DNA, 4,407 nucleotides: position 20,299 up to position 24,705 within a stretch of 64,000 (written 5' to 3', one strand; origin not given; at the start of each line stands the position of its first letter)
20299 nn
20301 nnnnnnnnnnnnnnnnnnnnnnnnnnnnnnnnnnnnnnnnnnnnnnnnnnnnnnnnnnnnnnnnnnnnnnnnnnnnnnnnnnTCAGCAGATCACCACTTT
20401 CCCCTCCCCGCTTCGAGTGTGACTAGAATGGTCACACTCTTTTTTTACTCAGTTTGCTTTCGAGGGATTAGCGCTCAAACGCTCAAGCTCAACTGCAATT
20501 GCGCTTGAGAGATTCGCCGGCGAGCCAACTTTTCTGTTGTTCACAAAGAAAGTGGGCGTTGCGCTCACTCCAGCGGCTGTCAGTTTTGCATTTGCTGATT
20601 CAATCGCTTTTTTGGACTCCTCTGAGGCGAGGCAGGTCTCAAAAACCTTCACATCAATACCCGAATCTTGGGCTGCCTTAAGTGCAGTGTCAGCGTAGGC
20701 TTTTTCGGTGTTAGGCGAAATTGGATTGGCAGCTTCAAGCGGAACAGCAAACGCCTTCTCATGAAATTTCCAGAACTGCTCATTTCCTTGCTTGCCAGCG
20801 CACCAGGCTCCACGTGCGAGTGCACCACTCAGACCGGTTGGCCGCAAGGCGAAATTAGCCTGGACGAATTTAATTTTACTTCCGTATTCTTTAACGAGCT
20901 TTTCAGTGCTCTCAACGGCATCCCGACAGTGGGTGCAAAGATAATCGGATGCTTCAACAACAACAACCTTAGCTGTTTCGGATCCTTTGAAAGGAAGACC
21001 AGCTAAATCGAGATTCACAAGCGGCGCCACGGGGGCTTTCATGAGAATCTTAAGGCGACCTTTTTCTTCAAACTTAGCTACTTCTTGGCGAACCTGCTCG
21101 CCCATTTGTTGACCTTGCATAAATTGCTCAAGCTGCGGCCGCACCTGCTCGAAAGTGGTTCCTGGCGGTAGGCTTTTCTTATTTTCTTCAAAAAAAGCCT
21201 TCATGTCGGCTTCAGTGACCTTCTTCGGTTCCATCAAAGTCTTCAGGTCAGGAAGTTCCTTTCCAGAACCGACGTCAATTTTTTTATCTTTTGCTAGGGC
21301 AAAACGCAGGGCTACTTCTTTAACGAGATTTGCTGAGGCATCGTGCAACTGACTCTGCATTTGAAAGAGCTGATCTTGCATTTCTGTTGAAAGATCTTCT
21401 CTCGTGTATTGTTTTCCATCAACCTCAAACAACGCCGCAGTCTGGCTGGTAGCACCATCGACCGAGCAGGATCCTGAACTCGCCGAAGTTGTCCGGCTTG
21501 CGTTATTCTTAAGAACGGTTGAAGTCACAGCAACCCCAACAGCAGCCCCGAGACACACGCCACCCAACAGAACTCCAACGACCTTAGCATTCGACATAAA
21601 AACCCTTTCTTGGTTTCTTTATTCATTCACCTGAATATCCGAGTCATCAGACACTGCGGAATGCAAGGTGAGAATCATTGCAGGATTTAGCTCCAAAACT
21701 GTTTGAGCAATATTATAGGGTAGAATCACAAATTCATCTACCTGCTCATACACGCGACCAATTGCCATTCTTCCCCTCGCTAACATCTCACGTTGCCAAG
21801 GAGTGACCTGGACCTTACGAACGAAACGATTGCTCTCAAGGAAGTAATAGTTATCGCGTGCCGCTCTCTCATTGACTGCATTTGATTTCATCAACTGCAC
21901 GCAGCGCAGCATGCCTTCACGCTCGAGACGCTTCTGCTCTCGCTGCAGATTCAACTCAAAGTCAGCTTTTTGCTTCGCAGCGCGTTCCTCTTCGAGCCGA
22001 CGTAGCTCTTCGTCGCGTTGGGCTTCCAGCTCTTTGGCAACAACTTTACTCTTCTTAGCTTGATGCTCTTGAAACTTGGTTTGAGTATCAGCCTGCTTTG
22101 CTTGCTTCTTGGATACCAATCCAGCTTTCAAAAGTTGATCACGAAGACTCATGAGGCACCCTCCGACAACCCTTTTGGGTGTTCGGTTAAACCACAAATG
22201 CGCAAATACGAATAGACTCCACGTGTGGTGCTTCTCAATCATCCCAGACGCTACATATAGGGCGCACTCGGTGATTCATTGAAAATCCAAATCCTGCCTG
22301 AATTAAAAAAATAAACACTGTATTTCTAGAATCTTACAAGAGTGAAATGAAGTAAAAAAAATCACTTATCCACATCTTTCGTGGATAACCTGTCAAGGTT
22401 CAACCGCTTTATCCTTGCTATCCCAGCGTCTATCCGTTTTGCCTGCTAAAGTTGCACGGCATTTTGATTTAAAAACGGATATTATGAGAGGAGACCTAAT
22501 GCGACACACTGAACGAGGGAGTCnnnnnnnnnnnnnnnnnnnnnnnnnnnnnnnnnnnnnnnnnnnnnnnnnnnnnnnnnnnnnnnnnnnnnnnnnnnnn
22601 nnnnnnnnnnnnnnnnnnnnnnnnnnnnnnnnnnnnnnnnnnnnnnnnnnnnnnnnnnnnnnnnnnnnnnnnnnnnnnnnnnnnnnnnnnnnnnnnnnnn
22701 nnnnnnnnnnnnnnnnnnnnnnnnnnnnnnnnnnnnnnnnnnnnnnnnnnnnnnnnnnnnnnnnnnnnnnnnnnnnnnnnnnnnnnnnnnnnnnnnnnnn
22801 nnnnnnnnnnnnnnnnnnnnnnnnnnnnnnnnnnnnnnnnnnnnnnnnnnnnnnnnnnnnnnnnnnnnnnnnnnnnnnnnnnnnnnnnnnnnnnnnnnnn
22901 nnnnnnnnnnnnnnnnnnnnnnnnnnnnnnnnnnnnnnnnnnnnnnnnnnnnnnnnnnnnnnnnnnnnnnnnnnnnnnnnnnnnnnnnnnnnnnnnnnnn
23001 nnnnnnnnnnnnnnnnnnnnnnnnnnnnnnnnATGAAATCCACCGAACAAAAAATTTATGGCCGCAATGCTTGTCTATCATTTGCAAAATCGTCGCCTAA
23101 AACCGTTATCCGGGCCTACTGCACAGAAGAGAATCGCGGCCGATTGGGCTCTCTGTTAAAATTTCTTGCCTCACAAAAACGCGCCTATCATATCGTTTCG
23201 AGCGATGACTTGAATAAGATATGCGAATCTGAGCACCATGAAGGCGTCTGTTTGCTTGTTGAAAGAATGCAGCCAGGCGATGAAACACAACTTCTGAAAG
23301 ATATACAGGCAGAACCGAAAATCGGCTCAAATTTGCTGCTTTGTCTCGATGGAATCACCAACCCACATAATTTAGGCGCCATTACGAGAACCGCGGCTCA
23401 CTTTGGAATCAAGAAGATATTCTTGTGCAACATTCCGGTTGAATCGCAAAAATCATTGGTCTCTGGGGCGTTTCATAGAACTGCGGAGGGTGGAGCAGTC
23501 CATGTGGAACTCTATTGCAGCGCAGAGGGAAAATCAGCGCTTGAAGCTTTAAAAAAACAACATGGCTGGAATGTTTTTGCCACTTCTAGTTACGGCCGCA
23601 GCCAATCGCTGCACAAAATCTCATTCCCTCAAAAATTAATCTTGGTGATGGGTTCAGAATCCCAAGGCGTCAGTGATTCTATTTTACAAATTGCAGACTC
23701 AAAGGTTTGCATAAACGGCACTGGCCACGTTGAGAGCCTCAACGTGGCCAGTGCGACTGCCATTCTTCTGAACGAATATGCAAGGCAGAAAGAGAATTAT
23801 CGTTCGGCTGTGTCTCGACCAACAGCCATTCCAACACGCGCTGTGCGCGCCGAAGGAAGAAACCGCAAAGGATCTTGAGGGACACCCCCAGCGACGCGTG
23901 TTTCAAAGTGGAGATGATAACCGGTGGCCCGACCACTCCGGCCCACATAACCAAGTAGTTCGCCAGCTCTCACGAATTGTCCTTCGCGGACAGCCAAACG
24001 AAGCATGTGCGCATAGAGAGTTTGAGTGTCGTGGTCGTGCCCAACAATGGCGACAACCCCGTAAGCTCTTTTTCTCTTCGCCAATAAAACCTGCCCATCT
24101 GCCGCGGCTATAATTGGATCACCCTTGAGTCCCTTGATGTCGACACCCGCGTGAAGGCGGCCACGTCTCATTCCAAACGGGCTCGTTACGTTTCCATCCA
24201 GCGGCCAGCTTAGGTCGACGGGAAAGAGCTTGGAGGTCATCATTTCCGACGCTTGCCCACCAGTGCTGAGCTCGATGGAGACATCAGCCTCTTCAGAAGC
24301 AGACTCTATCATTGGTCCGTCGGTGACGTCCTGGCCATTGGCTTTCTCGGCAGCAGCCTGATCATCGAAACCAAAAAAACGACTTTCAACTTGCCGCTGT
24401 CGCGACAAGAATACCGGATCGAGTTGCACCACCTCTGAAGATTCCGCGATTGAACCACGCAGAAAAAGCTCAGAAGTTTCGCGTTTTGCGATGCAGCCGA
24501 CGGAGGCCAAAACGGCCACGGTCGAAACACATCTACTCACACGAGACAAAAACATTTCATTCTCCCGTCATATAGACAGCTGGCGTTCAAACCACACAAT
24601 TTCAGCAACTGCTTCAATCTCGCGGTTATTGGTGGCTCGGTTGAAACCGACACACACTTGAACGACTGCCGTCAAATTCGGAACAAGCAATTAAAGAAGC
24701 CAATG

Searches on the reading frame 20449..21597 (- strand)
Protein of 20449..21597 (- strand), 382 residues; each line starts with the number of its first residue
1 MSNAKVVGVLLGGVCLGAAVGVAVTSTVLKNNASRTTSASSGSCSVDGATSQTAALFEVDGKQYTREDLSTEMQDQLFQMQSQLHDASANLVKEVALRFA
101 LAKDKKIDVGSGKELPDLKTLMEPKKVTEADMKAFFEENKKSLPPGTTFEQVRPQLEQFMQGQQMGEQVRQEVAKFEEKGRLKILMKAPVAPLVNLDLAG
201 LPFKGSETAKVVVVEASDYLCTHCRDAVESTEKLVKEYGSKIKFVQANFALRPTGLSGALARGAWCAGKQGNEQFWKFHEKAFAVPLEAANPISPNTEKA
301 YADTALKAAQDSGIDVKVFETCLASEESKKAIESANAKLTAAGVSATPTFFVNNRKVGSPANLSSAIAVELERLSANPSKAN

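Call 55: search_protein_families(library=pfam, proteins=[window:20449-21597:-], max_evalue=0.0001)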
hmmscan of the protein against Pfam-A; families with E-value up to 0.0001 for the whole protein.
window:20449-21597:- (382 aa): 3 families
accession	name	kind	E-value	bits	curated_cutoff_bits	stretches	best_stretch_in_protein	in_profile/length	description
PF13462.12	Thioredoxin_4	-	4.4e-21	76.2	23.2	1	204-363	8-159/165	Thioredoxin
PF01323.26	DSBA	-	2.6e-09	37.6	25.6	1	303-357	123-177/191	DSBA-like thioredoxin domain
PF13743.12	Thioredoxin_5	-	7e-05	23.1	27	0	301-356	112-167/186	Thioredoxin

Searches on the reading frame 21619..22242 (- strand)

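Call 55: search_protein_families(library=pfam, proteins=[window:21619-22242:-], max_evalue=0.0001)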
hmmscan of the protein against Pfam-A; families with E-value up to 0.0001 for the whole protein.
window:21619-22242:- (207 aa): 1 family
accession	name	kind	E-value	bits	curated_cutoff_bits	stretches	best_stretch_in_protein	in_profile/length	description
PF09831.14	DUF2058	-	7.6e-24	85.2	25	1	32-198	1-155/174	Uncharacterized protein conserved in bacteria (DUF2058)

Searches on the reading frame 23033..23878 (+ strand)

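Call 55: search_protein_families(library=pfam, proteins=[window:23033-23878:+], max_evalue=0.0001)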
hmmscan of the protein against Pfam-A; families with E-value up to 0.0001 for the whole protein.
window:23033-23878:+ (281 aa): 2 families
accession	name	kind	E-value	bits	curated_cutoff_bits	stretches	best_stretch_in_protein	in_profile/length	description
PF00588.24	SpoU_methylase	-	1e-33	116.8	29.7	1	101-246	2-141/142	SpoU rRNA Methylase family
PF08032.17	SpoU_sub_bind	-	1.1e-13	51.7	22.8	1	8-79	2-73/76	RNA 2'-O ribose methyltransferase substrate binding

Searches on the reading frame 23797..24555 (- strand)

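Call 55: search_protein_families(library=pfam, proteins=[window:23797-24555:-], max_evalue=0.0001)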
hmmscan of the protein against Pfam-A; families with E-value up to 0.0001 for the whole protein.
window:23797-24555:- (252 aa): 1 family
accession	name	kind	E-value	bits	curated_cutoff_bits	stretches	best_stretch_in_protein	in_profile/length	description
PF01551.29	Peptidase_M23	-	4.7e-28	97.7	28.7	1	134-229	2-96/96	Peptidase family M23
